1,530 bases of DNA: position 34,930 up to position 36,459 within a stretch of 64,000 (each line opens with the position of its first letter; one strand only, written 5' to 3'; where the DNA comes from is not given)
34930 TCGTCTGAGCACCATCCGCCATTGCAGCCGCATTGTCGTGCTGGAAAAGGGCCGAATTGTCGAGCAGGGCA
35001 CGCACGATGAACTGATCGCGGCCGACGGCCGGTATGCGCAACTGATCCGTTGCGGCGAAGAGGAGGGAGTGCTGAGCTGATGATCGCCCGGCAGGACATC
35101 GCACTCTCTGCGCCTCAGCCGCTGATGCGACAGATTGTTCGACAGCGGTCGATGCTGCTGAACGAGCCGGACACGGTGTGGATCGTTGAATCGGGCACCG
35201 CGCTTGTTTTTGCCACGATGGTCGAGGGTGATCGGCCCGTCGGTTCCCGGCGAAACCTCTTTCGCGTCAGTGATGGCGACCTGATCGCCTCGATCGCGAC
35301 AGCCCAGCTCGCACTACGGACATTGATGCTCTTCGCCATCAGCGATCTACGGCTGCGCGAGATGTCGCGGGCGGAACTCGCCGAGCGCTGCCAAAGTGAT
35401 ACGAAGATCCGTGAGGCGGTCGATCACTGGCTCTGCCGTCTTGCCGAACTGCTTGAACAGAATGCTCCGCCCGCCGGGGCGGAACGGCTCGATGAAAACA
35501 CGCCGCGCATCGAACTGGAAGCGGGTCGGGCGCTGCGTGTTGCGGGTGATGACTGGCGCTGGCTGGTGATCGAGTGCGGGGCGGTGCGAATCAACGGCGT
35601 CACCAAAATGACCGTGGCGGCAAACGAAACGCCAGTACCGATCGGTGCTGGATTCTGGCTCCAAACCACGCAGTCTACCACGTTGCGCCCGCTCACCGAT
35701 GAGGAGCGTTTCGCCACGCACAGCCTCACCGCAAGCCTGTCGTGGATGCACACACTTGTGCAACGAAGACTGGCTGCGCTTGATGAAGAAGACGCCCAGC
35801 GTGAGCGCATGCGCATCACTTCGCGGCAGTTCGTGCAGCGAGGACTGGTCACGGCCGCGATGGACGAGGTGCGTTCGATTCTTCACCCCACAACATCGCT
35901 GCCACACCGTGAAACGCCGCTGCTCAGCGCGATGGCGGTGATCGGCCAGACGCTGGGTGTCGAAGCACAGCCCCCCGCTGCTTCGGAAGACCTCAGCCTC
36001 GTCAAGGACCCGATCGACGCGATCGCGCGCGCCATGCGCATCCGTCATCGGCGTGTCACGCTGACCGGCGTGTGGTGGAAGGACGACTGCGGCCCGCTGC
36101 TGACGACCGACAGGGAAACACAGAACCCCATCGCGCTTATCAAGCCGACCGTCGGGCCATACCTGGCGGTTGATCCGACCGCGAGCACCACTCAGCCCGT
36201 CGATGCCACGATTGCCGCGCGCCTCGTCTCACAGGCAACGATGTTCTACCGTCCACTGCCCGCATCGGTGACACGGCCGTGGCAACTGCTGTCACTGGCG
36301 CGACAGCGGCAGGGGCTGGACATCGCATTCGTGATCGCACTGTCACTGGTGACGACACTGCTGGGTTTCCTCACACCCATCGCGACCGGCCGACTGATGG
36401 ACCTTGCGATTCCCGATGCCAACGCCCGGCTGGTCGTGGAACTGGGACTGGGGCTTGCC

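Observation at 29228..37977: Complete NHLM-type export apparatus: TolC-like, cNMP-binding protein, HlyD, C39-peptidase ABC, second ABC with large N-domain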

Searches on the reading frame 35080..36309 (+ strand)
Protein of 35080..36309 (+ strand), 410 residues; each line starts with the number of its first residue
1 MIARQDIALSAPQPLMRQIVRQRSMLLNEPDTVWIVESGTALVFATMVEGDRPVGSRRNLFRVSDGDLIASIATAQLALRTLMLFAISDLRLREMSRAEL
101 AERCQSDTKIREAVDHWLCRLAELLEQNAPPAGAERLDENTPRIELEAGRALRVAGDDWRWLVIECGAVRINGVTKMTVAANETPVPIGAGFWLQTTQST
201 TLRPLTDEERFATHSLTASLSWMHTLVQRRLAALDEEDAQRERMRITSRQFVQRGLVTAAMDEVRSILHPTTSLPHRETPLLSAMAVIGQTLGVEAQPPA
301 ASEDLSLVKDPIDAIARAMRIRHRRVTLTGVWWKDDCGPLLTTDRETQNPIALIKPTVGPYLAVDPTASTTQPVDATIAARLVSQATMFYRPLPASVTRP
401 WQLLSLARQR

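Call 17: find_homologous_proteins(query=window:35080-36309:+, max_evalue=0.001)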
Query window:35080-36309:+ (410 aa): 1 proteins with E <= 0.001 among 8000 candidates.
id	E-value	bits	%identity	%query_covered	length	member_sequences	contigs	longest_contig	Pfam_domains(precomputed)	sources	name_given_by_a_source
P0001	4.6e-41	160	30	92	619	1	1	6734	PF00664.29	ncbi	ncbi:MAG: ABC transporter transmembrane domain-containing protein, partial [Pirellulaceae bacterium]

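Call 19: search_protein_families(library=pfam, proteins=[window:35080-36309:+, P0001], max_evalue=10)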
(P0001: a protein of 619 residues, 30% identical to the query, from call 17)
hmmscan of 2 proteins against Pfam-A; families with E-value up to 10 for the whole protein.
window:35080-36309:+ (410 aa): 1 family
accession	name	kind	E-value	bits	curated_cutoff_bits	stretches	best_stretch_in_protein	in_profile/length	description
PF00027.35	cNMP_binding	-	0.0085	16.5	27.5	1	29-106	16-88/89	Cyclic nucleotide-binding domain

P0001 (619 aa): 1 family
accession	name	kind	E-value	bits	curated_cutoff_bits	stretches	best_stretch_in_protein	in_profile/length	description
PF00664.28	ABC_membrane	-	4.2e-13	50.1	28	1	416-584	2-173/274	ABC transporter transmembrane region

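Call 29: predict_structure(alignment_id=A2)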
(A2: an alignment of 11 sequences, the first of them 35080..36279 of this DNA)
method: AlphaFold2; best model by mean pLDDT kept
length: 400 residues; sequences in the alignment: 11
mean_pLDDT: 84.0   pTM: 0.57
mean pLDDT of the five models: 84.0, 82.8, 82.5, 81.7, 81.3
residues with pLDDT >= 90: 161; 70-90: 188; 50-70: 34; < 50: 17
segments of 3 or more residues with pLDDT < 50: 1-12, 269-271
pLDDT, mean of each block of 10 residues (from residue 1): 34 76 90 94 91 87 95 67 95 92 89 89 81 83 90 82 92 86 84 91 86 76 86 88 92 81 59 70 92 84 70 90 91 86 95 86 90 92 95 62
secondary structure, 60 per line:
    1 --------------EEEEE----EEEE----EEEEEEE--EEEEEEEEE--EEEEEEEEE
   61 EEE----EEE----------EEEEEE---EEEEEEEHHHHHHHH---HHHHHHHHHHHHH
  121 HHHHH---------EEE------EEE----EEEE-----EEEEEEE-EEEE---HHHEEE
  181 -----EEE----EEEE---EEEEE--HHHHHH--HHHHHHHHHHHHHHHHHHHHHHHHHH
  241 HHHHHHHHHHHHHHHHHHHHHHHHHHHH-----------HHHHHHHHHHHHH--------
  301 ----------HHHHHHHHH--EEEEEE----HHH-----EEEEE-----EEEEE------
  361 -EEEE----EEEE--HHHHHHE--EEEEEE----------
elements in order: E15-19 E24-27 E32-38 E41-49 E52-63 E68-70 E81-86 E90-96 H97-104 H108-125 E135-137 E144-146 E151-154 E160-166 E168-171 E178-180 E186-188 E193-196 E200-204 H207-212 H215-268 H280-292 H311-319 E322-327 E340-344 E350-354 E362-365 E370-373 H376-381 E385-390

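Call 31: fold_search(model_id=the predicted structure, library=pdb)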
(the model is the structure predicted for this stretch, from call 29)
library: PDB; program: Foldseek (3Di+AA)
matches with E <= 10: 1680; with E <= 0.001: 356
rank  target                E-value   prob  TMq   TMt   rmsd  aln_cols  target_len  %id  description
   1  6rsx                  3.1e-09  1.00  0.19  0.26  13.4       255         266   14  Regulatory Subunit of cAMP-dependant Protein Kinase A from Euglena gracilis at 1.6 A resolution (released 2020-10-28)
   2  6no7_B                2.8e-08  1.00  0.13  0.19  20.7       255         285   12  Crystal Structure of the full-length wild-type PKA RIa Holoenzyme (released 2019-07-24)
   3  4x6r_B                3.3e-08  1.00  0.14  0.19  20.6       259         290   12  An Isoform-specific Myristylation Switch Targets RIIb PKA Holoenzymes to Membranes (released 2015-07-22)
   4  3tnp_B                5.5e-08  1.00  0.15  0.22  19.2       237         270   12  Structure and Allostery of the PKA RIIb Tetrameric Holoenzyme (released 2012-02-01)
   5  6no7_D                7.7e-08  1.00  0.13  0.18  20.8       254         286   12  Crystal Structure of the full-length wild-type PKA RIa Holoenzyme (released 2019-07-24)
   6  5dyl                  8.1e-08  1.00  0.17  0.10  25.1       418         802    7  Crystal structure of the cGMP-dependent protein kinase PKG from Plasmodium Vivax - Apo form (released 2015-11-04)
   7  4wbb_A                8.6e-08  1.00  0.15  0.21  19.2       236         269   11  Single Turnover Autophosphorylation Cycle of the PKA RIIb Holoenzyme (released 2015-05-20)
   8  6no7_F                9.1e-08  1.00  0.13  0.19  20.8       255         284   12  Crystal Structure of the full-length wild-type PKA RIa Holoenzyme (released 2019-07-24)
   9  3shr_A                9.6e-08  1.00  0.15  0.20  23.0       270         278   13  Crystal Structure of cGMP-dependent Protein Kinase Reveals Novel Site of Interchain Communication (released 2011-09-21)
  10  6byr_B                1.1e-07  1.00  0.13  0.18  21.4       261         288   11  Structures of the PKA RI alpha holoenzyme with the FLHCC driver J-PKAc alpha or native PKAc alpha (released 2019-04-03)
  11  3of1                  1.4e-07  1.00  0.19  0.29  12.9       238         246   15  Crystal Structure of Bcy1, the Yeast Regulatory Subunit of PKA (released 2010-12-01)
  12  5kbf_A                1.4e-07  1.00  0.20  0.27  13.7       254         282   11  cAMP bound PfPKA-R (141-441) (released 2016-10-12)
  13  2qcs_B                1.5e-07  1.00  0.14  0.18  18.8       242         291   13  A complex structure between the Catalytic and Regulatory subunit of Protein Kinase A that represents the inhibited sta (released 2007-11-06)
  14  5f0a                  1.5e-07  1.00  0.17  0.10  25.7       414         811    7  CRYSTAL STRUCTURE OF PVX_084705 WITH BOUND 1-tert-butyl-3-(3-chlorophenoxy)-1H-pyrazolo[3,4-d]pyrimidin-4-amine INHIBITO (released 2015-12-16)
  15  5dzc                  2.0e-07  1.00  0.17  0.09  24.8       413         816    7  Crystal structure of the cGMP-dependent protein kinase PKG from Plasmodium Vivax - AMPPNP bound (released 2015-10-14)
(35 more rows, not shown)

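Call 39: find_related_loci(query=A3, collection=genome_contigs, flank=10000)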
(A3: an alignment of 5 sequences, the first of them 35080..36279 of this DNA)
Query A3 (400 aa) in genome_contigs; peptide patterns used: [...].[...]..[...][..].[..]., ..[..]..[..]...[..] (x = any residue, [..] = any of these).
285 stretches matched a pattern; 206 encode a relative of the query (tblastn E <= 1e-3); the best 80 are kept; 80 distinct loci.
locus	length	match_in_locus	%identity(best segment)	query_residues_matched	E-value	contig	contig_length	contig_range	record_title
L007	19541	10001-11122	35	26-400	2e-62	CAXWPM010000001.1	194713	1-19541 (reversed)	MAG: Terriglobia bacterium isolate efbce1b4-a74b-437b-95db-3f9b3cfe51ac genome assembly, contig: contig_1, whole genome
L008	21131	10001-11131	33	25-399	3e-58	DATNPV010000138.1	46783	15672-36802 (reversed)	MAG TPA_asm: Waterburya sp. isolate SMAG_U16490 k141_168403, whole genome shotgun sequence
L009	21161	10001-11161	35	5-394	3e-57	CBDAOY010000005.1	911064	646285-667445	MAG: Terriglobia bacterium isolate 90597ecc-74e2-4125-9827-64c58cf94560 genome assembly, contig: contig_5, whole genome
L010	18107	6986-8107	37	25-400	2e-56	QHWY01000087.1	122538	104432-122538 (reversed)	MAG: Acidobacteria bacterium isolate gp5 AA68 14_1009_16_30cm_scaffold_410_curated, whole genome shotgun sequence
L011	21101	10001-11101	35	25-394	1e-55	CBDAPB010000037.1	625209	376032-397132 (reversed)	MAG: Terriglobia bacterium isolate 31a228a7-81be-4cc5-a9ae-24dcd83c458e genome assembly, contig: contig_37, whole genome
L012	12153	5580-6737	32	16-399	2e-55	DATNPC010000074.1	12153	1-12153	MAG TPA_asm: Allocoleopsis sp. isolate SMAG_U16471 k141_389515, whole genome shotgun sequence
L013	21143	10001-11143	31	17-397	8e-55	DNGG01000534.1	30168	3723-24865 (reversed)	MAG TPA_asm: Cyanobacteria bacterium UBA11372 contig_3294, whole genome shotgun sequence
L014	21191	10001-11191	31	13-400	1e-52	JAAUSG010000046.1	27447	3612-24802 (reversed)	MAG: Leptolyngbyaceae cyanobacterium RU_5_1 NODE_631_length_27447_cov_8.091691, whole genome shotgun sequence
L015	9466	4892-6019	33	24-394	9e-53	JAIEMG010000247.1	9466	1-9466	MAG: Gemmataceae bacterium isolate co.spades.CONCOCT.2.5kb_030 c_000000000341, whole genome shotgun sequence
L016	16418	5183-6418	33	4-397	1e-51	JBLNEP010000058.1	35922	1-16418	MAG: Actinomycetota bacterium isolate MAG69 PRJNA853613_bin2_renamed_57, whole genome shotgun sequence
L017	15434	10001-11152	34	8-394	8e-52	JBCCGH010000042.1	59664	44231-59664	MAG: Planctomycetota bacterium isolate P01_B01_bin.39 k141_847016_length_59664_cov_38.9872, whole genome shotgun sequenc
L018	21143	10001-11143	31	17-397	3e-51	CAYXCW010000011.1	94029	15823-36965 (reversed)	MAG TPA_asm: uncultured bacterium isolate binchicken_co319_167 genome assembly, contig: NODE_330_length_94029_cov_26.897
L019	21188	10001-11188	31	6-400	4e-50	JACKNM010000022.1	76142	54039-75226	MAG: Ectothiorhodospiraceae bacterium isolate HK-STAS-PROT-144 HK-STAS-PROT-144_22, whole genome shotgun sequence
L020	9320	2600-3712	33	25-394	5e-50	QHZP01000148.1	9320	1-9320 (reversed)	MAG: Acidobacteria bacterium isolate gp11 AA58 14_1009_16_40cm_scaffold_37124_curated, whole genome shotgun sequence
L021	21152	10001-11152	30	25-399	5e-49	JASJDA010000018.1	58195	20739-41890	MAG: Prochloraceae cyanobacterium isolate MO_167.B51 MO_167.c_303, whole genome shotgun sequence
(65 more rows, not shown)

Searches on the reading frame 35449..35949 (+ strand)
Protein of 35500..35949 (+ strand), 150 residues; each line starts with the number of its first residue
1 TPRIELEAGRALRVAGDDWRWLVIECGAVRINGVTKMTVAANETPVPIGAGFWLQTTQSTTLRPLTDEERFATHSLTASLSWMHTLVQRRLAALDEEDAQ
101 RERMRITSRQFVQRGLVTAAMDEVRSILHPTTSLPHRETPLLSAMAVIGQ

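Call 19: search_protein_families(library=pfam, proteins=[window:35500-35949:+], max_evalue=10)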
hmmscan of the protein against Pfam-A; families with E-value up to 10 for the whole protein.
window:35500-35949:+ (150 aa): 0 families

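Call 71: predict_structure(alignment_id=A4)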
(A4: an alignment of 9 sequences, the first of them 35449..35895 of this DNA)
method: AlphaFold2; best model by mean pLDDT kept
length: 149 residues; sequences in the alignment: 9
mean_pLDDT: 86.9   pTM: 0.68
mean pLDDT of the five models: 86.9, 86.5, 86.3, 84.9, 84.0
residues with pLDDT >= 90: 64; 70-90: 79; 50-70: 4; < 50: 2
segments of 3 or more residues with pLDDT < 50: none
pLDDT, mean of each block of 10 residues (from residue 1): 67 83 92 84 92 88 85 94 82 83 87 92 96 95 83
secondary structure, 60 per line:
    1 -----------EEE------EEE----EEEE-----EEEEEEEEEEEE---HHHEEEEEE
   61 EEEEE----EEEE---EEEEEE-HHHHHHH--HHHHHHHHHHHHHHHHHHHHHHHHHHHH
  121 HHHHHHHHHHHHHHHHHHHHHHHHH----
elements in order: E12-14 E21-23 E28-31 E37-48 E55-65 E70-73 E77-82 H84-90 H93-145

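Call 73: fold_search(model_id=the predicted structure, library=pdb)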
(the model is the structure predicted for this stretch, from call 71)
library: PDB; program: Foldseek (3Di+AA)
matches with E <= 10: 1503; with E <= 0.001: 0
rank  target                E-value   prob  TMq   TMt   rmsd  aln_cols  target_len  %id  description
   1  1ft9_A                2.9e-03  1.00  0.37  0.28   6.8       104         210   13  STRUCTURE OF THE REDUCED (FEII) CO-SENSING PROTEIN FROM R. RUBRUM (released 2000-10-09)
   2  6hq3_C                3.5e-03  0.99  0.29  0.39   9.4       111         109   14  Structure of EAL Enzyme Bd1971 - halfsite-occupied form (released 2019-07-31)
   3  6hq3_A                3.5e-03  0.99  0.29  0.38   9.4       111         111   14  Structure of EAL Enzyme Bd1971 - halfsite-occupied form (released 2019-07-31)
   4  6cpb_A                4.7e-03  1.00  0.41  0.44   8.9       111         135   14  Crystal structure of the heme domain of CooA from Carboxydothermus hydrogenoformans (released 2018-05-16)
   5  6hq7_B                5.3e-03  1.00  0.35  0.17   8.4       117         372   17  Structure of EAL Enzyme Bd1971 - cGMP bound form (released 2019-07-31)
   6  6hq5_A                5.9e-03  0.97  0.30  0.14  11.0       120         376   17  Structure of EAL Enzyme Bd1971 - cAMP and cyclic-di-GMP bound form (released 2019-07-31)
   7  3dn7_B                6.3e-03  1.00  0.38  0.38   5.8       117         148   15  Cyclic nucleotide binding regulatory protein from Cytophaga hutchinsonii. (released 2008-08-26)
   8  3ukv_C                6.3e-03  1.00  0.35  0.28   8.0       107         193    9  Structure of the C-linker/CNBHD of zELK channels in P 1 21 1 space group, crystallized in the presence of cAMP (released 2012-01-04)
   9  6hq3_B                6.6e-03  0.98  0.30  0.40   8.4       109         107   17  Structure of EAL Enzyme Bd1971 - halfsite-occupied form (released 2019-07-31)
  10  6hq4_B                6.6e-03  0.96  0.28  0.14  10.6       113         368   18  Structure of EAL enzyme Bd1971 - cAMP bound form (released 2019-07-31)
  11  4ku8_A                7.0e-03  0.97  0.28  0.27   9.8       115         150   10  Structures of PKGI Reveal a cGMP-Selective Activation Mechanism (released 2014-01-15)
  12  6hq4_A                7.0e-03  0.96  0.29  0.14  10.8       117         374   17  Structure of EAL enzyme Bd1971 - cAMP bound form (released 2019-07-31)
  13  4f8a                  7.5e-03  1.00  0.35  0.35   7.6       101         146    6  Cyclic nucleotide binding-homology domain from mouse EAG1 potassium channel (released 2012-07-11)
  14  8yz7                  7.9e-03  0.99  0.37  0.30   7.7       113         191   10  Crystal structure of DdrI, a CRP family protein from Deinococcus radiodurans (released 2024-07-03)
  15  2oz6                  8.4e-03  1.00  0.48  0.36   5.1       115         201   13  Crystal Structure of Virulence Factor Regulator from Pseudomonas aeruginosa in complex with cAMP (released 2008-03-04)
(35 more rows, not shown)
